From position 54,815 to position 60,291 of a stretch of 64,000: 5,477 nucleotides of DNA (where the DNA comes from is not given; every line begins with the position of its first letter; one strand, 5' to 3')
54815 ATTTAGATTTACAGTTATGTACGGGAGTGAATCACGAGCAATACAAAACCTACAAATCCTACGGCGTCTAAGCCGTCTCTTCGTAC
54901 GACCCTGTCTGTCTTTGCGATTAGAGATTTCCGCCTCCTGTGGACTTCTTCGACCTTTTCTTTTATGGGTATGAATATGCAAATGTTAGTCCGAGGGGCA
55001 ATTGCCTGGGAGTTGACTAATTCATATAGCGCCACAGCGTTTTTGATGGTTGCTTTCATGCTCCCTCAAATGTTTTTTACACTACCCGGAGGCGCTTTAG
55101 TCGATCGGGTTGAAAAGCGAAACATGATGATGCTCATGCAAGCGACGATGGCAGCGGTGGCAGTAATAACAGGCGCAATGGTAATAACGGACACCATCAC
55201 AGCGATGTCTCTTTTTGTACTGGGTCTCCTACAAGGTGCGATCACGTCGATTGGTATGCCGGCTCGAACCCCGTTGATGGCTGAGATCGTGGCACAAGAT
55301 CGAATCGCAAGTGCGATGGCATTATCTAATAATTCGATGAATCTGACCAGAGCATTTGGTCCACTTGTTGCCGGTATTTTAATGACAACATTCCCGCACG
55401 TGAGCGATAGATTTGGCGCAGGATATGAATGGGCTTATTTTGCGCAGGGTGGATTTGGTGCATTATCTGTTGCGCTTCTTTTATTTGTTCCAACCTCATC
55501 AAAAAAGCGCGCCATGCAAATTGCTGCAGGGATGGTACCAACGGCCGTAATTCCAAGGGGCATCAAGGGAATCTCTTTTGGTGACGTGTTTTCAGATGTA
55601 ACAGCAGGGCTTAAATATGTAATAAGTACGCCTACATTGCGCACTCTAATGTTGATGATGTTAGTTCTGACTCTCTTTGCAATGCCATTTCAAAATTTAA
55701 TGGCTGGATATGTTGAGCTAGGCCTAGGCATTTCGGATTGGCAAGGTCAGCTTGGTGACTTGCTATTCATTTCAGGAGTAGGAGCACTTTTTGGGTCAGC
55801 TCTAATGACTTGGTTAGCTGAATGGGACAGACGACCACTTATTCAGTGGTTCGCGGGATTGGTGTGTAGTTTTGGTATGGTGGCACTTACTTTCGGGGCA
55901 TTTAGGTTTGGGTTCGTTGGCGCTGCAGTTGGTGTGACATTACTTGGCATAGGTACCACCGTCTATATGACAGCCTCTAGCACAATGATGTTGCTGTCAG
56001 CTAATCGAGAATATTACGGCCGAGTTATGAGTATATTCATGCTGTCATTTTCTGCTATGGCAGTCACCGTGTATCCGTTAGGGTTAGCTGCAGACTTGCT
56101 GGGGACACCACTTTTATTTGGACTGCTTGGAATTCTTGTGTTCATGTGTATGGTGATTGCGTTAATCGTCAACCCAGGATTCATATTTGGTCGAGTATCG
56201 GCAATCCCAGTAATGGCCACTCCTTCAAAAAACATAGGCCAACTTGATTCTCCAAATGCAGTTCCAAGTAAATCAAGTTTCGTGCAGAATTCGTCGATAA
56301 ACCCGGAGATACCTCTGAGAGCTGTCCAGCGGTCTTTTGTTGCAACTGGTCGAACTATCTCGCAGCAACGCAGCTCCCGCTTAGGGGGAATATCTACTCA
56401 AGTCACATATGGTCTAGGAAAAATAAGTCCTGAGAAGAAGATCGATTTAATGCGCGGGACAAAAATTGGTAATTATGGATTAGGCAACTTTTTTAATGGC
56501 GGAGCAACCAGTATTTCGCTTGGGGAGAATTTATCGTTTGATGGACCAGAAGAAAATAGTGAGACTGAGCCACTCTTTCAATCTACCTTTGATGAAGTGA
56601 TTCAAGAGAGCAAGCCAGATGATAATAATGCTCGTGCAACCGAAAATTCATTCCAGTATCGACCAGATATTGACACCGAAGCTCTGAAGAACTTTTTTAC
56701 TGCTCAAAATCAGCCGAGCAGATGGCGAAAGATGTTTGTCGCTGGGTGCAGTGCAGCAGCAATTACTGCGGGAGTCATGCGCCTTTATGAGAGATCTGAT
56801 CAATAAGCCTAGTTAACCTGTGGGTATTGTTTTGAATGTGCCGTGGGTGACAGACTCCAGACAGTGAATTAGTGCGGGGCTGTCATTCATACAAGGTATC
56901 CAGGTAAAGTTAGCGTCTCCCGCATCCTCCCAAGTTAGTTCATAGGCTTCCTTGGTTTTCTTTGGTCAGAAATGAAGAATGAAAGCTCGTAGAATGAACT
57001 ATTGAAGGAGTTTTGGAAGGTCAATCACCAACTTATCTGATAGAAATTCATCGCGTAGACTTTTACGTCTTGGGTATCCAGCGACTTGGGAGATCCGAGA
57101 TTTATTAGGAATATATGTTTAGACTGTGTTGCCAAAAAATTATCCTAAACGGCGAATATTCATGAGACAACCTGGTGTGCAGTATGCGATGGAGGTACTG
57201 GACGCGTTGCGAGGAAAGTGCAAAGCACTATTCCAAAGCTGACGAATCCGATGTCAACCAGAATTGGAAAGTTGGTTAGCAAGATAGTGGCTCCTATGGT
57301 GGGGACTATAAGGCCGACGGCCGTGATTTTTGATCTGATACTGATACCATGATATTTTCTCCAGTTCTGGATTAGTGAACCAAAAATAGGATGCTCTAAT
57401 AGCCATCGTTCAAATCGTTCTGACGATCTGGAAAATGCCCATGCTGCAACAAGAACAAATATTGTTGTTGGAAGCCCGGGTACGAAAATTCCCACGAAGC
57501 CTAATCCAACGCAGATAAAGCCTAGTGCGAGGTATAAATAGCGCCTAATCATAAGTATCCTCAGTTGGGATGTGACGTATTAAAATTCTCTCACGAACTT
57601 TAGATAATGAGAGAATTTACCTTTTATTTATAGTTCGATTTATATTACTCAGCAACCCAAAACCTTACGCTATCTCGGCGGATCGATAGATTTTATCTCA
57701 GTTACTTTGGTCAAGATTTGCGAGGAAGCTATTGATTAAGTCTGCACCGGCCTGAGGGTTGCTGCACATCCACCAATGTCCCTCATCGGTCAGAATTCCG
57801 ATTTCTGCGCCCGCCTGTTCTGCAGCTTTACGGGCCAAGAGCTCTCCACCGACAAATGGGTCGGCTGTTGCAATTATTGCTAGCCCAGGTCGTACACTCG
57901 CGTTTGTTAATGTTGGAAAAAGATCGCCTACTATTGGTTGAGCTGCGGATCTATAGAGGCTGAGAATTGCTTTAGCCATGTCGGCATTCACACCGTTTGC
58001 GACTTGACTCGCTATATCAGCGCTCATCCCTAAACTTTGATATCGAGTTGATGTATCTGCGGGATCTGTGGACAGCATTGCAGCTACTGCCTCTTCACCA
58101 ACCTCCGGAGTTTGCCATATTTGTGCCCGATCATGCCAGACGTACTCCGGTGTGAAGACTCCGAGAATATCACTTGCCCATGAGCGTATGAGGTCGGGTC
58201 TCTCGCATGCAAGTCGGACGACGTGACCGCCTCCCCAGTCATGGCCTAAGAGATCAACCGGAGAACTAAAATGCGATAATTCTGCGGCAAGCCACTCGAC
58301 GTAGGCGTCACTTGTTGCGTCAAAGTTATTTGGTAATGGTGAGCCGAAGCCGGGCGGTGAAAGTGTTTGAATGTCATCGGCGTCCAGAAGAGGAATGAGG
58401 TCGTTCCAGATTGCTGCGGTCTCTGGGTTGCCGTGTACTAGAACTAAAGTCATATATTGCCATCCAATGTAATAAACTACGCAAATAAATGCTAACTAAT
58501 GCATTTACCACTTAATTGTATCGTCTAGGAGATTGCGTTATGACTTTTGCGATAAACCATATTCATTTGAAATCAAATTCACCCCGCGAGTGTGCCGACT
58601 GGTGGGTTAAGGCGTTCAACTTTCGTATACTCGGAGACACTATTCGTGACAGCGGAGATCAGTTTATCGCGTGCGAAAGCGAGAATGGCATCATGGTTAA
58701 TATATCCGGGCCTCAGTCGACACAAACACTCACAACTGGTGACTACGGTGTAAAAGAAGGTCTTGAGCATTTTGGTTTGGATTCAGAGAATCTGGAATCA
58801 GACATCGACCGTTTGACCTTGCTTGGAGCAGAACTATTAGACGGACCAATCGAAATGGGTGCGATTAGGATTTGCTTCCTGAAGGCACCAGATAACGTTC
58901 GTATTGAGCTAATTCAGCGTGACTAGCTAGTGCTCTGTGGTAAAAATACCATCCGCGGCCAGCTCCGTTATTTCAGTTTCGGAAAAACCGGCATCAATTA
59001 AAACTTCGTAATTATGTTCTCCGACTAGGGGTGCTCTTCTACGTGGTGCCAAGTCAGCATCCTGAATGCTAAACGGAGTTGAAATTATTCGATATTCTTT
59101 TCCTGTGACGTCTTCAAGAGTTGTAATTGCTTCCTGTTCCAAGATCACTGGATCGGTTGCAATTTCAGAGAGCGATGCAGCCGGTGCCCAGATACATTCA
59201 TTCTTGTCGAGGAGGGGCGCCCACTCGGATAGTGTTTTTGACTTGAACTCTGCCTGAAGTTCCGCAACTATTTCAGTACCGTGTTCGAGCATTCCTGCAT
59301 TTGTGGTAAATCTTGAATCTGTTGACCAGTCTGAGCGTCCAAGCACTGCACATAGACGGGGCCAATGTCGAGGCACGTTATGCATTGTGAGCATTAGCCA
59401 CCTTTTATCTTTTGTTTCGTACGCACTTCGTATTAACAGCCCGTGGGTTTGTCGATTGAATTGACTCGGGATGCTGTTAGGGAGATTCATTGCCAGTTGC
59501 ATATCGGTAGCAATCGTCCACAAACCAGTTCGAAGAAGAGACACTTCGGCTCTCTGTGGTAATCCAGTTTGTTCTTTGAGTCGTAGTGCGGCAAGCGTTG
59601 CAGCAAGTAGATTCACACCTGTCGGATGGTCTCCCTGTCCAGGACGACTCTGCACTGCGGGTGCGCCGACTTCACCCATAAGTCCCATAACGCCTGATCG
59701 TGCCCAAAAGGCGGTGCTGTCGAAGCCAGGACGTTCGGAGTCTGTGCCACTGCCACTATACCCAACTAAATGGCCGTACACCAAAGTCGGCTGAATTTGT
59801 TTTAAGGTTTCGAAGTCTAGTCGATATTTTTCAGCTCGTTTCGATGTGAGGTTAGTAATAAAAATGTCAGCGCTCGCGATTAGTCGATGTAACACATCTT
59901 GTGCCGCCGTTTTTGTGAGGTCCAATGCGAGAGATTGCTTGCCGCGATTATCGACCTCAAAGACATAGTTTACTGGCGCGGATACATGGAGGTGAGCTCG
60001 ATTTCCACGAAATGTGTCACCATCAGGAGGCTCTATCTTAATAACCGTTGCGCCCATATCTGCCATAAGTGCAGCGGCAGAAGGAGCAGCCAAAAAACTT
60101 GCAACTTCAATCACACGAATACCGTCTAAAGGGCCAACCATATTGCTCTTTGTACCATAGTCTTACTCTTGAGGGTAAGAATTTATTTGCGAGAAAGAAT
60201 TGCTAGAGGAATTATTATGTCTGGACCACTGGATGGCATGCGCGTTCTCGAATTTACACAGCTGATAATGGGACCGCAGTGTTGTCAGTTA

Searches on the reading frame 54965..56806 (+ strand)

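Call 11: search_protein_families(library=pfam, proteins=[window:54965-56806:+])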
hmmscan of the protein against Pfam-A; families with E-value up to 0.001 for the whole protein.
window:54965-56806:+ (613 aa): 2 families
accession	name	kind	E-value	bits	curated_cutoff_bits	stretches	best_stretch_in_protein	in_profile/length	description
PF07690.21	MFS_1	-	3.1e-31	109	33.4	2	7-366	16-343/347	Major Facilitator Superfamily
PF05977.19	MFS_3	-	1.2e-17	64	27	1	12-399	32-390/524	Transmembrane secretion effector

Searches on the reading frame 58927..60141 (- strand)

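Call 9: search_protein_families(library=pfam, proteins=[window:58927-60141:-])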
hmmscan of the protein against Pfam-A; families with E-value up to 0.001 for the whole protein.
window:58927-60141:- (404 aa): 1 family
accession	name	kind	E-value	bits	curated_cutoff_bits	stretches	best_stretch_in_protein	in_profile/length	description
PF02515.22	CoA_transf_3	-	3.2e-94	316.5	23.3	1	5-377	1-366/366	CoA-transferase family III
